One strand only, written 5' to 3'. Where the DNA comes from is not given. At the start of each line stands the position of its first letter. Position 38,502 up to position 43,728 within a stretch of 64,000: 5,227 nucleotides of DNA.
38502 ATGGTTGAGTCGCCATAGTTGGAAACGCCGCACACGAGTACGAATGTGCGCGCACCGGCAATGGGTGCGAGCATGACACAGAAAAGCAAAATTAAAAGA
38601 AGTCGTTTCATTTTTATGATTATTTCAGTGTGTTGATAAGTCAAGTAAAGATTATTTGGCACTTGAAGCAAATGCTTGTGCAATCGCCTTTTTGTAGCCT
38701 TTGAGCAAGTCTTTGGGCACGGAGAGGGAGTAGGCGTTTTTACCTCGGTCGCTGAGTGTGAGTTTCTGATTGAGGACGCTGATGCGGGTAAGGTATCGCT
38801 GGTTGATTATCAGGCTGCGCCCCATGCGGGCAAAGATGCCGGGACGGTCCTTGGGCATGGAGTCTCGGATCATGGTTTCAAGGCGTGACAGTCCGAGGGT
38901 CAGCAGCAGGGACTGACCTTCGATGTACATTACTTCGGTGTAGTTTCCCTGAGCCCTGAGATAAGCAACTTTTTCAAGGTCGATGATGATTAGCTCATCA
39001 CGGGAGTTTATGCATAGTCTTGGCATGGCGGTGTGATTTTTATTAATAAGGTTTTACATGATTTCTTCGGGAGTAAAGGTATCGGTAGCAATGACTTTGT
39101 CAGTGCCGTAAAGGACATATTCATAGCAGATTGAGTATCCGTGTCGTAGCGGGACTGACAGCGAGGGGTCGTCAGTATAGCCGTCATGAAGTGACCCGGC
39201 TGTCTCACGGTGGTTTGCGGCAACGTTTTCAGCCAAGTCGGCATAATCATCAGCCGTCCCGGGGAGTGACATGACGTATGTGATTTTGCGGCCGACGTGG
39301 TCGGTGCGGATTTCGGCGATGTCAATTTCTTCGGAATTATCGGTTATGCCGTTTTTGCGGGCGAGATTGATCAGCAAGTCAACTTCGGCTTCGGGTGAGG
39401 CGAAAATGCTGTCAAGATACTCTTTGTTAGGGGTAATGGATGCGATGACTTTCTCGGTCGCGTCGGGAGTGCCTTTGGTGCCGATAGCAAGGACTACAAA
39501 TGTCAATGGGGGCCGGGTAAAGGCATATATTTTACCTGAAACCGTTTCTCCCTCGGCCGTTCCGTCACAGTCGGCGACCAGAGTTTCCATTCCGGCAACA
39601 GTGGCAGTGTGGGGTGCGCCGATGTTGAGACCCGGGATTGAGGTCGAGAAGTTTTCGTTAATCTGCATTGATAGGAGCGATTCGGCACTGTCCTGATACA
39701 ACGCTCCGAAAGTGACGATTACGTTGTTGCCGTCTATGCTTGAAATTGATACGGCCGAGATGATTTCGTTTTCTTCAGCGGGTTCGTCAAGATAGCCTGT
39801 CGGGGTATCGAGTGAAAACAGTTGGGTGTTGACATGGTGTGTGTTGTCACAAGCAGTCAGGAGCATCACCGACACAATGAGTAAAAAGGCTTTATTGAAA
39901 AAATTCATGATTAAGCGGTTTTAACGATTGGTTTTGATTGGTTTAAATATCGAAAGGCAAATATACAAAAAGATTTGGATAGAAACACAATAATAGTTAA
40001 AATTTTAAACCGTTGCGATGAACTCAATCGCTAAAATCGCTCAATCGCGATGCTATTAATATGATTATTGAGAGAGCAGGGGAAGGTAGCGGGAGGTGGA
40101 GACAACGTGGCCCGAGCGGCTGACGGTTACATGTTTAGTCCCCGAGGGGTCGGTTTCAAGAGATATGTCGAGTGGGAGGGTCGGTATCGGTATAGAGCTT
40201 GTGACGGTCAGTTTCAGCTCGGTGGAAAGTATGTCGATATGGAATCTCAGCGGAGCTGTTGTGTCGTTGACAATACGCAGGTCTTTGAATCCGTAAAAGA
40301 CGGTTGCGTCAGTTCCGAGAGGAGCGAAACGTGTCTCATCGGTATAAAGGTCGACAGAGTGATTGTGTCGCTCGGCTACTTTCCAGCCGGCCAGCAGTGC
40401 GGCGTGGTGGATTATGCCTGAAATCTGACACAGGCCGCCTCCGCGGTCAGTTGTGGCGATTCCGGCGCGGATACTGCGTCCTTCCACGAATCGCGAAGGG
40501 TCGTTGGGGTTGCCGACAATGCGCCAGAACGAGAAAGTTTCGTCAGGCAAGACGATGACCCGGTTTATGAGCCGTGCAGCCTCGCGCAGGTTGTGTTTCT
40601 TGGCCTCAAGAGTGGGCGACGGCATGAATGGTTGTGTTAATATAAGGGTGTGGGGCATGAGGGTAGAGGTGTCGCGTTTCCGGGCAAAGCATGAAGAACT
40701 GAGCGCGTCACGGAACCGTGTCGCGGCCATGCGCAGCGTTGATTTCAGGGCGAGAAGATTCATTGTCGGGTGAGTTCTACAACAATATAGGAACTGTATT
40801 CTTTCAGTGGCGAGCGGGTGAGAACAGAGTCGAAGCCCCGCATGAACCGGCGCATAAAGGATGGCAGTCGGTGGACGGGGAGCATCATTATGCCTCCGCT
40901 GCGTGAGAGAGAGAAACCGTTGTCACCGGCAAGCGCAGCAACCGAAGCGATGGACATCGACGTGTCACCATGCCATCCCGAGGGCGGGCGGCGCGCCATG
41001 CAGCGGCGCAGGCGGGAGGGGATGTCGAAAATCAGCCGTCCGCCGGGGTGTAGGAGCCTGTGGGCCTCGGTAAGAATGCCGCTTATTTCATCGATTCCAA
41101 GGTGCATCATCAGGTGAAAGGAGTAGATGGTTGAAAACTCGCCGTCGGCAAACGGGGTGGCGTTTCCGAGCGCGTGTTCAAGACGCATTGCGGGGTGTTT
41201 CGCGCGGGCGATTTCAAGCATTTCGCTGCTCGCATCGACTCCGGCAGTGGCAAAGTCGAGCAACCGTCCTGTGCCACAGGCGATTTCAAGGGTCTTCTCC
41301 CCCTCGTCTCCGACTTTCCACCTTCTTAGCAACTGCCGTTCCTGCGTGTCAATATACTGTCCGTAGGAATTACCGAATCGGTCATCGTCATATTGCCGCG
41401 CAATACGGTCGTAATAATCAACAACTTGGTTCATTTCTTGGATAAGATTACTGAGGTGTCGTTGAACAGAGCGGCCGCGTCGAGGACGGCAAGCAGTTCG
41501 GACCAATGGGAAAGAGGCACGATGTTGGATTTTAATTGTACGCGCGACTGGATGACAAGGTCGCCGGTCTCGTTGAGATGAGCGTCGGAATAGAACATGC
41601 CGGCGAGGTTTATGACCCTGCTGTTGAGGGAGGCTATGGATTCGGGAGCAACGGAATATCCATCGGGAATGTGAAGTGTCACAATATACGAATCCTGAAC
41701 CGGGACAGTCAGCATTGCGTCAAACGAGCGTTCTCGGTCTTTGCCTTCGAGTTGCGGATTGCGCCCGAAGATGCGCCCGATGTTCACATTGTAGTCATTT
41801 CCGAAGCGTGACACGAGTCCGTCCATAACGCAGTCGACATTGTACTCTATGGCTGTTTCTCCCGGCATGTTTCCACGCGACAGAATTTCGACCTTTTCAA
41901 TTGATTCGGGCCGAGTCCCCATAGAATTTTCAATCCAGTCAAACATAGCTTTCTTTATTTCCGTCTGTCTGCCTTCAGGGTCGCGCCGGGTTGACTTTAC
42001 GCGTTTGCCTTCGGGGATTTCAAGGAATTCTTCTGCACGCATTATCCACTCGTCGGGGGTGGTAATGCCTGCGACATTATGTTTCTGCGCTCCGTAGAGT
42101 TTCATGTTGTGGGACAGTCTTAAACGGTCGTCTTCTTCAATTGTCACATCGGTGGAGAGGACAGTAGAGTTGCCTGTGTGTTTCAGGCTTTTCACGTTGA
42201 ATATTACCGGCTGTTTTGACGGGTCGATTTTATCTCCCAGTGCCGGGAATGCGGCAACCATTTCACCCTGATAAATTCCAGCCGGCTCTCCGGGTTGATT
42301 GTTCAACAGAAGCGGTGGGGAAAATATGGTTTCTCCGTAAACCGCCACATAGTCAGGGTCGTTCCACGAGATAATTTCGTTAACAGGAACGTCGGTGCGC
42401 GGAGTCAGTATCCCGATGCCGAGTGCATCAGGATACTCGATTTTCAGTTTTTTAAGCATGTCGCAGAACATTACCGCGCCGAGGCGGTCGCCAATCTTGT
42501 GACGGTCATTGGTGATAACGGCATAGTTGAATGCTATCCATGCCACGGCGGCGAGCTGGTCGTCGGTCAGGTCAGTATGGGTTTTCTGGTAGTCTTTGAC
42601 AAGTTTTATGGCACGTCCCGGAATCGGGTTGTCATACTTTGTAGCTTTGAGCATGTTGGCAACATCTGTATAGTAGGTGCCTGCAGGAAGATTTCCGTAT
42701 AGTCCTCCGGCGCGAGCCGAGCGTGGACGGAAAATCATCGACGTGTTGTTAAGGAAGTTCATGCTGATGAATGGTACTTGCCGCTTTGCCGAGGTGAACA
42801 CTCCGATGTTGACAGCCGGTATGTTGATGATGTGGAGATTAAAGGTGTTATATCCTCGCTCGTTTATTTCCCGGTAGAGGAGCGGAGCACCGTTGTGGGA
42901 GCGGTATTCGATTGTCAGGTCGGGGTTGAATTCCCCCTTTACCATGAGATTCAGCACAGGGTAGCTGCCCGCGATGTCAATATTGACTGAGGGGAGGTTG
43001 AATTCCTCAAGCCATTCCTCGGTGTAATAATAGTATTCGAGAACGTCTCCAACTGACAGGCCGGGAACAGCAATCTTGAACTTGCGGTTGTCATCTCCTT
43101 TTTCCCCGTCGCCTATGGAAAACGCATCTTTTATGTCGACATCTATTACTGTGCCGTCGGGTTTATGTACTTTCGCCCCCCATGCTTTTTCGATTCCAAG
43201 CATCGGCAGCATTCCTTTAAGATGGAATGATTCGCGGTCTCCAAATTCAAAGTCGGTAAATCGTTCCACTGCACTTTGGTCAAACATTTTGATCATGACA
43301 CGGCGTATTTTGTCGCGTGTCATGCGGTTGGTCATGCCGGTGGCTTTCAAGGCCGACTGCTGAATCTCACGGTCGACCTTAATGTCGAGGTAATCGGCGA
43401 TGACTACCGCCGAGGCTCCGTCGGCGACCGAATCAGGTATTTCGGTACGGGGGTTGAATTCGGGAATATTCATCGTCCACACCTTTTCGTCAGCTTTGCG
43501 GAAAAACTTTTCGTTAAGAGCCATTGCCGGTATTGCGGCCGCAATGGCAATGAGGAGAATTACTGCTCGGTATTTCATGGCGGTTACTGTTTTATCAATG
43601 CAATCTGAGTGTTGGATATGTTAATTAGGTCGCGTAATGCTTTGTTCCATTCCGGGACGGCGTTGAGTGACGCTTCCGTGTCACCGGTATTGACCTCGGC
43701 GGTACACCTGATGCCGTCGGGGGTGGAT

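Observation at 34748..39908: Six-gene caspase / LytTR / FHA / Hanks-kinase module I cannot assign to a named system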

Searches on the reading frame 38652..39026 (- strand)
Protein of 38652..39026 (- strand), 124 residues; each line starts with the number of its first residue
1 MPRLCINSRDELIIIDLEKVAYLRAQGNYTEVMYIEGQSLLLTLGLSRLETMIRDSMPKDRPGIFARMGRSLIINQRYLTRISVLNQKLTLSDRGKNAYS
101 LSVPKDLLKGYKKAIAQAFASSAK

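Call 3: search_protein_families(library=pfam, proteins=[window:38652-39026:-], max_evalue=0.1)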
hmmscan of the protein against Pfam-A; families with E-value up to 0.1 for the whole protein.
window:38652-39026:- (124 aa): 2 families
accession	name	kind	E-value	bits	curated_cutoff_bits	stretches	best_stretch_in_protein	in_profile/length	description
PF04397.21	LytTR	-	2.3e-06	28.2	22.6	1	11-103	2-85/98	LytTr DNA-binding domain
PF05529.17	Bap31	-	0.027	14.8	22.7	1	23-57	99-129/138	Bap31/Bap29 transmembrane region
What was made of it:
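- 38652..39026 (-): Stand-alone LytTR DNA-binding protein (124 aa, pI 9.9, no receiver domain). Pfam LytTR 28.2 bits against a cut-off of 22.6 (call 3).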

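Call 4: search_protein_families(library=padloc, proteins=[window:38652-39026:-], max_evalue=0.1)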
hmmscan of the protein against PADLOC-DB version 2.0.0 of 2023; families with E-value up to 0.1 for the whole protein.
window:38652-39026:- (124 aa): 0 families

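Call 5: search_protein_families(library=ncbifam, proteins=[window:38652-39026:-], max_evalue=0.1)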
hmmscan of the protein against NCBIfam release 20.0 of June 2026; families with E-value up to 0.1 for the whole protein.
window:38652-39026:- (124 aa): 0 families

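Call 42: search_solved_structures(query=window:38652-39026:-, max_evalue=1, show_alignments=1)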
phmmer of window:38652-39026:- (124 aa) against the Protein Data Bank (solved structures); distinct sequences matched with E-value up to 1: 1.
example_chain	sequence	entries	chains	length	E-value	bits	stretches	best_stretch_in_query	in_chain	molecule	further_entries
9m8o_P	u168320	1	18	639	0.56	13.9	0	43-107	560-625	Gp18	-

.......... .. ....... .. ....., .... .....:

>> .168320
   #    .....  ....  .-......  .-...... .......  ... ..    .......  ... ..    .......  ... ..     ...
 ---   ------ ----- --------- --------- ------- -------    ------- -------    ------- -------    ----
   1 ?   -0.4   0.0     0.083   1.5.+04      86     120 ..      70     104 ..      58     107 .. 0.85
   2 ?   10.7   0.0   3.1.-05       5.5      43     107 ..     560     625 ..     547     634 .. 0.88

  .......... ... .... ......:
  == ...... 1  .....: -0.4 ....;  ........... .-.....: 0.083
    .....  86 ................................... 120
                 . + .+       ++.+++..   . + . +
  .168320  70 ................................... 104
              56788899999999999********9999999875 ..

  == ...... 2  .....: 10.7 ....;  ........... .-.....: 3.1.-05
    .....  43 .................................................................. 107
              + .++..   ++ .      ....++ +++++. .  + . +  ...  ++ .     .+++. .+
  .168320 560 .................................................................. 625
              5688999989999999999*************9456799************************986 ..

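Call 74: search_solved_structures(query=A8, max_evalue=1, show_alignments=1)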
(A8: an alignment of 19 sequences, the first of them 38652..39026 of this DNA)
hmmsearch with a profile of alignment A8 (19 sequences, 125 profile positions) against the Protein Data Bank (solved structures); distinct sequences matched with E-value up to 1: 5.
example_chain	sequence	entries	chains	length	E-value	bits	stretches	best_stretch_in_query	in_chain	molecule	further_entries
6x90_B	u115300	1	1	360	0.14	15.4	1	25-65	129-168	Guanine nucleotide-exchange factor SEC12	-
4h5i_A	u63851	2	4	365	0.14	15.3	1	25-65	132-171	Guanine nucleotide-exchange factor SEC12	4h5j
5y6a_A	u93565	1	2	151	0.57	13.4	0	43-113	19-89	chain A and B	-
5y69_A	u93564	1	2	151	0.57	13.4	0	43-113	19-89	chain A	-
9pmy_A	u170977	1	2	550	0.7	13.1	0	18-62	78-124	Extracellular solute-binding protein family 1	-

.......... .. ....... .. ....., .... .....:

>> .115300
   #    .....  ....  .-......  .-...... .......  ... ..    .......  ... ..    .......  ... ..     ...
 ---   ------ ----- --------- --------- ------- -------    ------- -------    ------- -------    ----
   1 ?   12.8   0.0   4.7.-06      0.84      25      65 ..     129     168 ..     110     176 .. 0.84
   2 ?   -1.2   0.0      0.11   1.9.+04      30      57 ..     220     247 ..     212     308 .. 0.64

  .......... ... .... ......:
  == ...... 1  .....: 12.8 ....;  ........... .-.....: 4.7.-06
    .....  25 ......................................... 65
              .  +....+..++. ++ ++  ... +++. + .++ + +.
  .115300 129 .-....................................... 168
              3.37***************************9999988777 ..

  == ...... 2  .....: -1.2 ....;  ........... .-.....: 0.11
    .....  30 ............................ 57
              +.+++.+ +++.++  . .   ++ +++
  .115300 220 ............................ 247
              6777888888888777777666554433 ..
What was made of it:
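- Tried and rejected: A LytTR family profile against PDB sequences found no LytTR structure (call 74).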

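Call 75: search_protein_families(library=pfam, alignment_id=A8, max_evalue=0.01)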
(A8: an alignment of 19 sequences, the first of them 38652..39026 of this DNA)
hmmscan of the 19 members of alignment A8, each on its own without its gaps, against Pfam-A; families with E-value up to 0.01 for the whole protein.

A. member 1, window:38652-39026:- (124 aa): 1 family
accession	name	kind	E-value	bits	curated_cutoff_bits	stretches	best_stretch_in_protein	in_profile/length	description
PF04397.21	LytTR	-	2.3e-06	28.2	22.6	1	11-103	2-85/98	LytTr DNA-binding domain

B. families by the number of members that match (of 19 scanned): 1 family
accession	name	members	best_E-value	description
PF04397.21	LytTR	19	1.2e-07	LytTr DNA-binding domain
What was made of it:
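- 38652..39026 (-): All 19 of 19 orthologues hit LytTR (call 75).
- Tried and rejected: The LytTR call therefore rests on Pfam (calls 3, 75).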

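Call 102: find_related_loci(query=A8, collection=metagenome_contigs, flank=7000)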
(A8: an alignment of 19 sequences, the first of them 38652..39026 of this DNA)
Query A8 (124 aa) in metagenome_contigs; peptide patterns used: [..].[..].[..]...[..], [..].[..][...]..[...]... (x = any residue, [..] = any of these).
447 stretches matched a pattern; 242 encode a relative of the query (tblastn E <= 1e-3); the best 80 are kept; 80 distinct loci.
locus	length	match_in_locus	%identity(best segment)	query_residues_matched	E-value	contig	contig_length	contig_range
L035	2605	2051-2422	97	1-124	2e-79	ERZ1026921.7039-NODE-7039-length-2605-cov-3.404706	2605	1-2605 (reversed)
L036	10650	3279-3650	61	1-124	2e-51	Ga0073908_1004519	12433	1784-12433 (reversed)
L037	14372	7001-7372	60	1-124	2e-50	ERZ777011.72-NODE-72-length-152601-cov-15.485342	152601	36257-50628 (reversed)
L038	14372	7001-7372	64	1-124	6e-50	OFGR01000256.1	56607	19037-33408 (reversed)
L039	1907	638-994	61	1-119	5e-46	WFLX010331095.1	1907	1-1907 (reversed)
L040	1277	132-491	63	1-120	3e-47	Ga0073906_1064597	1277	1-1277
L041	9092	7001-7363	61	1-121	3e-45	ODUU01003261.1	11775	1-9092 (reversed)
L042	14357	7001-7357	62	1-119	4e-45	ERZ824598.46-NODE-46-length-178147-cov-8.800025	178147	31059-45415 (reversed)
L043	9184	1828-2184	59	1-119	5e-45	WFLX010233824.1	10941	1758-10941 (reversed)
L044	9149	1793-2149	59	1-119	4e-45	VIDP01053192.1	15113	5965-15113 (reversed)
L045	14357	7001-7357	62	1-119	4e-45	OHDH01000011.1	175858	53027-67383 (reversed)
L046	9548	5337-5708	56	1-124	2e-44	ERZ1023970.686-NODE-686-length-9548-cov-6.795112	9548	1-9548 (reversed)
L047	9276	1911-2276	55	1-122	1e-44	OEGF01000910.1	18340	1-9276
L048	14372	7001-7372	56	1-124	4e-44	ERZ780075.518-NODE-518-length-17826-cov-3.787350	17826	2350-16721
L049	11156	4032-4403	56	1-124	4e-44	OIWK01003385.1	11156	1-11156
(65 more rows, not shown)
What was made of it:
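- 38652..39026 (-): The metagenome scan found 242 relatives (call 102).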

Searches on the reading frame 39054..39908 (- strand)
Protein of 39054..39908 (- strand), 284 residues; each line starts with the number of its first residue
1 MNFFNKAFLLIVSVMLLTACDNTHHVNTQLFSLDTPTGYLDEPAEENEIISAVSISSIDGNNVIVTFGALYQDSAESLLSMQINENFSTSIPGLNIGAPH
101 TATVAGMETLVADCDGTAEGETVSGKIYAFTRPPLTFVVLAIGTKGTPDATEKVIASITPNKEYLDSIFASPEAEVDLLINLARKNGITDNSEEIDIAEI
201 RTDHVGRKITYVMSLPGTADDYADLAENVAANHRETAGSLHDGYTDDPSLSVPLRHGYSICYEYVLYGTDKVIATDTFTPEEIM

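Call 3: search_protein_families(library=pfam, proteins=[window:39054-39908:-], max_evalue=0.1)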
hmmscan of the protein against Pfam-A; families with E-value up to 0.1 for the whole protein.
window:39054-39908:- (284 aa): 0 families

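Call 4: search_protein_families(library=padloc, proteins=[window:39054-39908:-], max_evalue=0.1)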
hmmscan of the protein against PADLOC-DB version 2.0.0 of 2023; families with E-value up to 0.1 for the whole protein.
window:39054-39908:- (284 aa): 0 families

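Call 5: search_protein_families(library=ncbifam, proteins=[window:39054-39908:-], max_evalue=0.1)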
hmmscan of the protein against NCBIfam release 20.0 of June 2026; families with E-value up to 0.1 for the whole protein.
window:39054-39908:- (284 aa): 0 families
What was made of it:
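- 39054..39908 (-): Lipoprotein (284 aa, lipobox LLTAC). A lineage-restricted accessory gene, not a conserved module member. No Pfam, NCBIfam or PADLOC hit (calls 3-5).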

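Call 44: find_homologous_proteins(query=window:39054-39908:-, max_evalue=0.001)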
Query window:39054-39908:- (284 aa): 5 proteins with E <= 0.001 among 1142 candidates.
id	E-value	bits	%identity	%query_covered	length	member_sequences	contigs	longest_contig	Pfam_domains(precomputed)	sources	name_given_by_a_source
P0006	1.3e-176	604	96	100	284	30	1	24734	-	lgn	-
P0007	2.5e-134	465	73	100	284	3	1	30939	-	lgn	-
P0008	4.0e-131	454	69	100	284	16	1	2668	-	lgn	-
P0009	1.4e-126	440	70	96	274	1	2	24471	-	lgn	-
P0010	1.5e-125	436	69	96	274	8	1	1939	-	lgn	-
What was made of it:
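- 39054..39908 (-): Only 5 protein clusters, all at least 69% identical (call 44).
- The lipoprotein is indeed an unrelated lineage-specific neighbour (call 44).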

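Call 53: predict_structure(alignment_id=A4)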
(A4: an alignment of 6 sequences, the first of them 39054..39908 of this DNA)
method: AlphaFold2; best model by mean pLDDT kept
length: 284 residues; sequences in the alignment: 6
mean_pLDDT: 42.5   pTM: 0.40
mean pLDDT of the five models: 42.5, 41.1, 36.7, 31.0, 28.0
residues with pLDDT >= 90: 0; 70-90: 21; 50-70: 61; < 50: 202
segments of 3 or more residues with pLDDT < 50: 1-60, 68-71, 148-284
pLDDT, mean of each block of 10 residues (from residue 1): 35 26 21 22 38 45 50 61 61 74 65 73 70 58 54 43 38 42 37 37 28 28 35 32 29 26 31 35 29
secondary structure, 60 per line:
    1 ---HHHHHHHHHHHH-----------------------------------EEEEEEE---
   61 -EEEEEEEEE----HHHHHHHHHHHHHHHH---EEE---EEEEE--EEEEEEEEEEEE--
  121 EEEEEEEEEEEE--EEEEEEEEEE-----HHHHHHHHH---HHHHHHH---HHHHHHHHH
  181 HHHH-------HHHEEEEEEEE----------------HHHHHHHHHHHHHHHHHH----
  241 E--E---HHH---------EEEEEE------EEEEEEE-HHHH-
elements in order: H4-15 E51-57 E62-70 H75-90 E94-96 E100-104 E107-118 E121-132 E135-144 H150-158 H162-168 H172-184 E195-202 H219-236 E260-265 E272-278 H280-283
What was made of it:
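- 39054..39908 (-): The AlphaFold2 model is unusable at pLDDT 42.5 (call 53).
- Tried and rejected: The lipoprotein model was too poor to use (pLDDT 42.5, call 53), so I ran no fold search on it.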

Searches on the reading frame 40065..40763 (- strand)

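Call 3: search_protein_families(library=pfam, proteins=[window:40065-40763:-], max_evalue=0.1)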
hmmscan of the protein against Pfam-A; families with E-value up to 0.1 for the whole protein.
window:40065-40763:- (232 aa): 1 family
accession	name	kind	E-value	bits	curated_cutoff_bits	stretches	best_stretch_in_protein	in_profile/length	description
PF04294.18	VanW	-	8.9e-33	113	27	1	55-185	2-127/130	VanW like protein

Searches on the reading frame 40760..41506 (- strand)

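Call 3: search_protein_families(library=pfam, proteins=[window:40760-41506:-], max_evalue=0.1)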
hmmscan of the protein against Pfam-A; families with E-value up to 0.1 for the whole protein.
window:40760-41506:- (248 aa): 6 families
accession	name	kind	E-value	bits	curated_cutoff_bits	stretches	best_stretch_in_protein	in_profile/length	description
PF08241.18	Methyltransf_11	-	6.1e-15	56.1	21.2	1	73-160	1-95/95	Methyltransferase domain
PF13649.12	Methyltransf_25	-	4.6e-14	53.3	27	1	73-156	2-97/97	Methyltransferase domain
PF13489.12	Methyltransf_23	-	2.4e-09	37.6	27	1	58-165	12-121/164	Methyltransferase domain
PF08242.18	Methyltransf_12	-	7.1e-09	36.7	30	1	73-158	1-98/98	Methyltransferase domain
PF13847.12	Methyltransf_31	-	1.4e-06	28.5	27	1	67-165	2-114/145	Methyltransferase domain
PF01209.24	Ubie_methyltran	-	1.9e-05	24.6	20.1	1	26-159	7-150/233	ubiE/COQ5 methyltransferase family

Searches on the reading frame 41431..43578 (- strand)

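Call 100: search_protein_families(library=pfam, proteins=[window:41431-43578:-], max_evalue=0.001)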
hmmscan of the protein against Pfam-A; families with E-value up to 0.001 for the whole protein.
window:41431-43578:- (715 aa): 1 family
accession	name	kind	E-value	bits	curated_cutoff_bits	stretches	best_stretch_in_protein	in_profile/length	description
PF12969.12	DUF3857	-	8.4e-06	26.4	24.6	1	135-255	43-168/170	Domain of Unknown Function with PDB structure (DUF3857)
